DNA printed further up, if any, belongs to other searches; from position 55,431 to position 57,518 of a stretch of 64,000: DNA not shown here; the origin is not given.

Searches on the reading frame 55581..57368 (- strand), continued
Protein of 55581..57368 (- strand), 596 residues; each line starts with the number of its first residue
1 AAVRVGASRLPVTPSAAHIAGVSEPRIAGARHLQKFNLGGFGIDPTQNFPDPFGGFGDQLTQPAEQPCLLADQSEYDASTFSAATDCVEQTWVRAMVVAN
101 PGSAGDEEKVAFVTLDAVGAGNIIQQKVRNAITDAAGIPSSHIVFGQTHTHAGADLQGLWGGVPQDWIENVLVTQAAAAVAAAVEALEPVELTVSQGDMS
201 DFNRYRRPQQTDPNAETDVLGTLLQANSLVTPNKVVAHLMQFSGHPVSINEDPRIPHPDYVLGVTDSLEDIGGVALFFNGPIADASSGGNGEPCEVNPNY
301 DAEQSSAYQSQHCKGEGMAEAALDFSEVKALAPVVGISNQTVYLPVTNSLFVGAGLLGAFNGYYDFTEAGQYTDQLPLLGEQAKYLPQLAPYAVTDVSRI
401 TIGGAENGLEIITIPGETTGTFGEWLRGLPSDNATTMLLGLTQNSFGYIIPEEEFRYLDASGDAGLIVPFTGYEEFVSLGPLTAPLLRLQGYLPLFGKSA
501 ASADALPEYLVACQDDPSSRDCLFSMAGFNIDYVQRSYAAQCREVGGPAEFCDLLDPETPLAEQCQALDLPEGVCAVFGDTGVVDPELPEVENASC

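Call 40: search_solved_structures(query=A1, max_evalue=10, show_alignments=3)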
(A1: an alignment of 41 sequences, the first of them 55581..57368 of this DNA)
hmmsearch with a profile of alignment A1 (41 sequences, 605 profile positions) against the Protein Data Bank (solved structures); distinct sequences matched with E-value up to 10: 2.
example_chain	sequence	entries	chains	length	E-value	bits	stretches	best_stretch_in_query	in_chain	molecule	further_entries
4wgk_A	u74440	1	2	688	5.7e-09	38.4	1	124-306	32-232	Neutral ceramidase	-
2zws_A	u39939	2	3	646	1.3e-05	27.3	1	123-293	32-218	Neutral ceramidase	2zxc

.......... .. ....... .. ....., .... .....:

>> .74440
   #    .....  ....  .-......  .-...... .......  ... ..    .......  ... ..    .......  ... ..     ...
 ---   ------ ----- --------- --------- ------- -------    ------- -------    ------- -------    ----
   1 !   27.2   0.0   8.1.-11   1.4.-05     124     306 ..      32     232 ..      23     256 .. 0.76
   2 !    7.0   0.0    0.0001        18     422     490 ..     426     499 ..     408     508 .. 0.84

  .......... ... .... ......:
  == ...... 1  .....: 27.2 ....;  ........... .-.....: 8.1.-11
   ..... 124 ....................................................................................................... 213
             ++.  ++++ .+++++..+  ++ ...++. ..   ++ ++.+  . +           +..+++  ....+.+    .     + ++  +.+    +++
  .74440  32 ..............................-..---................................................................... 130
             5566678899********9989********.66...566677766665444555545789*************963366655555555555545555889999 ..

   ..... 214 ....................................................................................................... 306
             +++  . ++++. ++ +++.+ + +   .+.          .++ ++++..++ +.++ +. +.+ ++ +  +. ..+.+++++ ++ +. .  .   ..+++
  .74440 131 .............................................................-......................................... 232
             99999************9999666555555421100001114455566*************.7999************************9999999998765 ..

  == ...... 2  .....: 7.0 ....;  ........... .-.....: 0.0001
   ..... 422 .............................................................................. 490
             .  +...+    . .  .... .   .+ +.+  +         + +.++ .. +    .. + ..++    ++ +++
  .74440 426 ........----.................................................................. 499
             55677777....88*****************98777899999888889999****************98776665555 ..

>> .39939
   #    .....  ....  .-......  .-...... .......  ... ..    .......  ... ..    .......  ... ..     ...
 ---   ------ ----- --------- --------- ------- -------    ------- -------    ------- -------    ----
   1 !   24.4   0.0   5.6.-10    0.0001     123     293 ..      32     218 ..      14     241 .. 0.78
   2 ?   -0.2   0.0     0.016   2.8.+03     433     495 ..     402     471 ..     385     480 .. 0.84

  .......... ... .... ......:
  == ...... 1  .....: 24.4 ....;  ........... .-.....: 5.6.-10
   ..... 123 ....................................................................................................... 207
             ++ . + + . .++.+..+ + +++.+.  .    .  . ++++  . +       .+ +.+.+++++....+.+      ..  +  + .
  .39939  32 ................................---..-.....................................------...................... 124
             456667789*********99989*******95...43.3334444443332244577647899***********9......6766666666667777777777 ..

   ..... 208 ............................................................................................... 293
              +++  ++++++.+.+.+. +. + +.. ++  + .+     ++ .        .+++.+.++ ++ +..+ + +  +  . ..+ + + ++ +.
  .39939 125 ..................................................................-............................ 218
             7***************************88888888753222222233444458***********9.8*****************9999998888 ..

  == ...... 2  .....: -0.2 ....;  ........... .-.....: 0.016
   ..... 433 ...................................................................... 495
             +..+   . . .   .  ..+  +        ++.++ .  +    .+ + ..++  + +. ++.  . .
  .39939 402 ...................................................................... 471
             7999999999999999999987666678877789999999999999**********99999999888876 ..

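Call 53: search_protein_families(library=pfam, proteins=[L028:1418-3028:-, L035:7131-8531:+, L050:2891-4519:+, L061:7352-9790:+, L065:11454-14540:+, L050:4444-5829:-, L047:4106-5629:-, L029:937-2496:-, L092:17767-19245:-, L082:6861-8165:+], max_evalue=0.001)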
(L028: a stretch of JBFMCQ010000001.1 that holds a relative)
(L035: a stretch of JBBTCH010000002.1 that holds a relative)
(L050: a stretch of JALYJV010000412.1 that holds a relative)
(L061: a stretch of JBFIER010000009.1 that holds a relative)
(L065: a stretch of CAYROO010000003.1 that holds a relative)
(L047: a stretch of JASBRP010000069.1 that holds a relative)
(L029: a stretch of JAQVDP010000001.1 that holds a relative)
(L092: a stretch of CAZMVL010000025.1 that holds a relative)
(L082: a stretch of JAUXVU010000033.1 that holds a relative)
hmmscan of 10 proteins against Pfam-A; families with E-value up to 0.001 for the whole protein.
L028:1418-3028:- (537 aa): 1 family
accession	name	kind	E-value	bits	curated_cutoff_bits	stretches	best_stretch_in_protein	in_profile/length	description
PF02386.22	TrkH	-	4.8e-86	289.7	27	1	92-531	4-491/502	Cation transport protein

L035:7131-8531:+ (467 aa): 0 families

L050:2891-4519:+ (543 aa): 0 families

L061:7352-9790:+ (813 aa): 2 families
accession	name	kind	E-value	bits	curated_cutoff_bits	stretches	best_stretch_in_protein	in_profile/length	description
PF07971.18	Glyco_hydro_92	-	2.8e-117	393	24.6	1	322-768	2-444/464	Glycosyl hydrolase family 92 catalytic domain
PF17678.7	Glyco_hydro_92N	-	4.2e-33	115.6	34.5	1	89-315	1-236/236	Glycosyl hydrolase family 92 N-terminal domain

L065:11454-14540:+ (1029 aa): 1 family
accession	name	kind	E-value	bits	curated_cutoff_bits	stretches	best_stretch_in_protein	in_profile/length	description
PF04734.18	Ceramidase_alk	-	3.5e-10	39.6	32.1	1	156-318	26-191/509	Neutral/alkaline non-lysosomal ceramidase, N-terminal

L050:4444-5829:- (462 aa): 21 families
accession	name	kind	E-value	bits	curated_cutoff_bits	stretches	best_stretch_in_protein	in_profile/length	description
PF02254.24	TrkA_N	-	1.8e-51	173.8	23.8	2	7-110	1-103/116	TrkA-N domain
PF02080.26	TrkA_C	-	2e-26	92.1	27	2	160-227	3-69/71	TrkA-C domain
PF13241.12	NAD_binding_7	-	1.2e-13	51.9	22.1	2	4-91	7-83/104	Putative NAD(P)-binding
PF03807.23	F420_oxidored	-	5.9e-09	36.9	21.6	1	6-55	1-52/94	NADP oxidoreductase coenzyme F420-dependent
PF01488.26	Shikimate_DH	-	1.5e-08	35.3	24.3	0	4-84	12-90/138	Shikimate / quinate 5-dehydrogenase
PF00070.33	Pyr_redox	-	3.7e-08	34.2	22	0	6-40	1-35/82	Pyridine nucleotide-disulphide oxidoreductase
PF02558.23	ApbA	-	2.8e-07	30.7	22.2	1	7-74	1-71/150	Ketopantoate reductase PanE/ApbA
PF07992.20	Pyr_redox_2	-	2.9e-07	30.6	26.1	0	228-268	136-175/291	Pyridine nucleotide-disulphide oxidoreductase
PF01262.27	AlaDh_PNT_C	-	1.2e-06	28.6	23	1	2-75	26-98/214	Alanine dehydrogenase/PNT, C-terminal domain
PF02737.24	3HCDH_N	-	1.5e-06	28.7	22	1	6-49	1-44/180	3-hydroxyacyl-CoA dehydrogenase, NAD binding domain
PF01210.29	NAD_Gly3P_dh_N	-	5.5e-06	26.9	23.1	0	6-93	1-93/158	NAD-dependent glycerol-3-phosphate dehydrogenase N-terminus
PF13478.12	XdhC_C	-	1.2e-05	26.2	29.7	0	7-89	1-88/125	XdhC Rossmann domain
PF03721.20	UDPG_MGDP_dh_N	-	1.7e-05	24.9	27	1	5-45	1-41/187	UDP-glucose/GDP-mannose dehydrogenase family, NAD binding domain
PF03435.24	Sacchrp_dh_NADP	-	1.8e-05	25.5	25.1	0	7-47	1-43/129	Saccharopine dehydrogenase NADP binding domain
PF03446.21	NAD_binding_2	-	2.7e-05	24.7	21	0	7-82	2-69/161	NAD binding domain of 6-phosphogluconate dehydrogenase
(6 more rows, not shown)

L047:4106-5629:- (508 aa): 2 families
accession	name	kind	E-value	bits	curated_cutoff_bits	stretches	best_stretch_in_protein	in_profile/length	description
PF00083.30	Sugar_tr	-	5.6e-32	111.6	22.3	2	97-304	3-203/452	Sugar (and other) transporter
PF07690.21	MFS_1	-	1e-23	84.3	33.4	1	102-460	3-341/347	Major Facilitator Superfamily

L029:937-2496:- (520 aa): 0 families

L092:17767-19245:- (493 aa): 1 family
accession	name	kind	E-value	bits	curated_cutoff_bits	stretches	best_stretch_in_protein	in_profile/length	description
PF01425.27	Amidase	-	4.2e-157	524.2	27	1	27-472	1-445/445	Amidase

L082:6861-8165:+ (435 aa): 2 families
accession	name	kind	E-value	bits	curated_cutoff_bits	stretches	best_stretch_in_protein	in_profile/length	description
PF03109.22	ABC1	-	5.9e-62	209.4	22.9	1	81-325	4-243/244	ABC1 atypical kinase-like domain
PF01636.29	APH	-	8.3e-05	22.9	23.2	1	272-295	172-196/239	Phosphotransferase enzyme family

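Call 81: search_protein_families(library=pfam, proteins=[L055:14747-18466:+, L055:11677-14559:+, L055:8768-9709:+, L055:5485-6543:+, L055:6648-7622:+, L061:4764-7373:+, L061:12205-13734:+, L061:2167-4869:-, L055:4074-5075:+], max_evalue=0.001)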
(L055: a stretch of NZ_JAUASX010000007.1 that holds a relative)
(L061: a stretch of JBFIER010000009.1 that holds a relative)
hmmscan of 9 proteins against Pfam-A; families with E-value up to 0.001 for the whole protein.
L055:14747-18466:+ (1239 aa): 5 families
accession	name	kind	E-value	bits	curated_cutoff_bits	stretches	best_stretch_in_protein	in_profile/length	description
PF22352.2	K319L-like_PKD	-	5.7e-53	177.3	27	3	179-265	1-84/84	K319L-like, PKD domain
PF18911.6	PKD_4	-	3.8e-23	81.8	27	3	172-265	1-85/85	PKD domain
PF03160.20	Calx-beta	-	1.1e-13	51.7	27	1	392-466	24-99/119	Calx-beta domain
PF17963.7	Big_9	-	1.8e-12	48.4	23.6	1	172-263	1-88/89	Bacterial Ig domain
PF21027.3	Sde0182_C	-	9.1e-07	29.8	27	0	191-265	2-81/83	Cellulose-binding protein Sde0182, C-terminal domain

L055:11677-14559:+ (960 aa): 1 family
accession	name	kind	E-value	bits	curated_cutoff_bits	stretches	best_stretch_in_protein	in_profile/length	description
PF04734.18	Ceramidase_alk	-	1.4e-09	37.6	32.1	1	84-268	26-210/509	Neutral/alkaline non-lysosomal ceramidase, N-terminal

L055:8768-9709:+ (313 aa): 0 families

L055:5485-6543:+ (352 aa): 0 families

L055:6648-7622:+ (324 aa): 0 families

L061:4764-7373:+ (869 aa): 3 families
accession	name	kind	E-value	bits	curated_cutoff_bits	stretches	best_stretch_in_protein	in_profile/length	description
PF09985.14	Glucodextran_C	-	7.8e-07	29.3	22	1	239-279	15-56/228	C-terminal binding-module, SLH-like, of glucodextranase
PF00756.26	Esterase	-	1.7e-05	25.1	22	1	590-674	106-195/251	Putative esterase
PF00326.27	Peptidase_S9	-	0.00034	20.6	22.6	0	581-627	46-92/213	Prolyl oligopeptidase family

L061:12205-13734:+ (509 aa): 0 families

L061:2167-4869:- (900 aa): 7 families
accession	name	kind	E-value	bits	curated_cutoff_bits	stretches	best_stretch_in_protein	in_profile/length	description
PF00122.25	E1-E2_ATPase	-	1.8e-53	181.2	28.1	1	117-309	2-180/181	E1-E2 ATPase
PF00689.26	Cation_ATPase_C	-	1.8e-45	155.3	27.3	1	719-890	2-174/175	Cation transporting ATPase, C-terminus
PF00702.32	Hydrolase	-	3.2e-19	70.5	26.4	1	523-648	79-191/191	haloacid dehalogenase-like hydrolase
PF00690.31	Cation_ATPase_N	-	5.1e-19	68.1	20.4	1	10-76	1-68/69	Cation transporter/ATPase, N-terminus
PF13246.12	Cation_ATPase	-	1.4e-17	63.9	21.7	1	390-475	1-89/91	Cation transport ATPase (P-type)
PF08282.18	Hydrolase_3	-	1.2e-08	35.4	20.9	1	620-680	195-254/255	haloacid dehalogenase-like hydrolase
PF12710.13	HAD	-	1.7e-05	25.8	27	1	473-645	21-189/189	haloacid dehalogenase-like hydrolase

L055:4074-5075:+ (333 aa): 0 families

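Call 90: search_protein_families(library=pfam, proteins=[L063:498-3122:+, L034:11764-14970:+], max_evalue=0.001)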
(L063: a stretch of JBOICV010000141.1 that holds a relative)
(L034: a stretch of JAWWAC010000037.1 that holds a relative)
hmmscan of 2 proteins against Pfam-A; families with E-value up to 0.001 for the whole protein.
L063:498-3122:+ (875 aa): 1 family
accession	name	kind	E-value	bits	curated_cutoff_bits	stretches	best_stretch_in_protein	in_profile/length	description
PF01804.23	Penicil_amidase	-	3.3e-114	383.8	21.3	1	94-864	1-674/675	Penicillin amidase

L034:11764-14970:+ (1069 aa): 1 family
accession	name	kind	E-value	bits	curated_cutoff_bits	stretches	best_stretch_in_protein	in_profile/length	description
PF01804.23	Penicil_amidase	-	4.5e-91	307.3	21.3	1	152-1016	3-573/675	Penicillin amidase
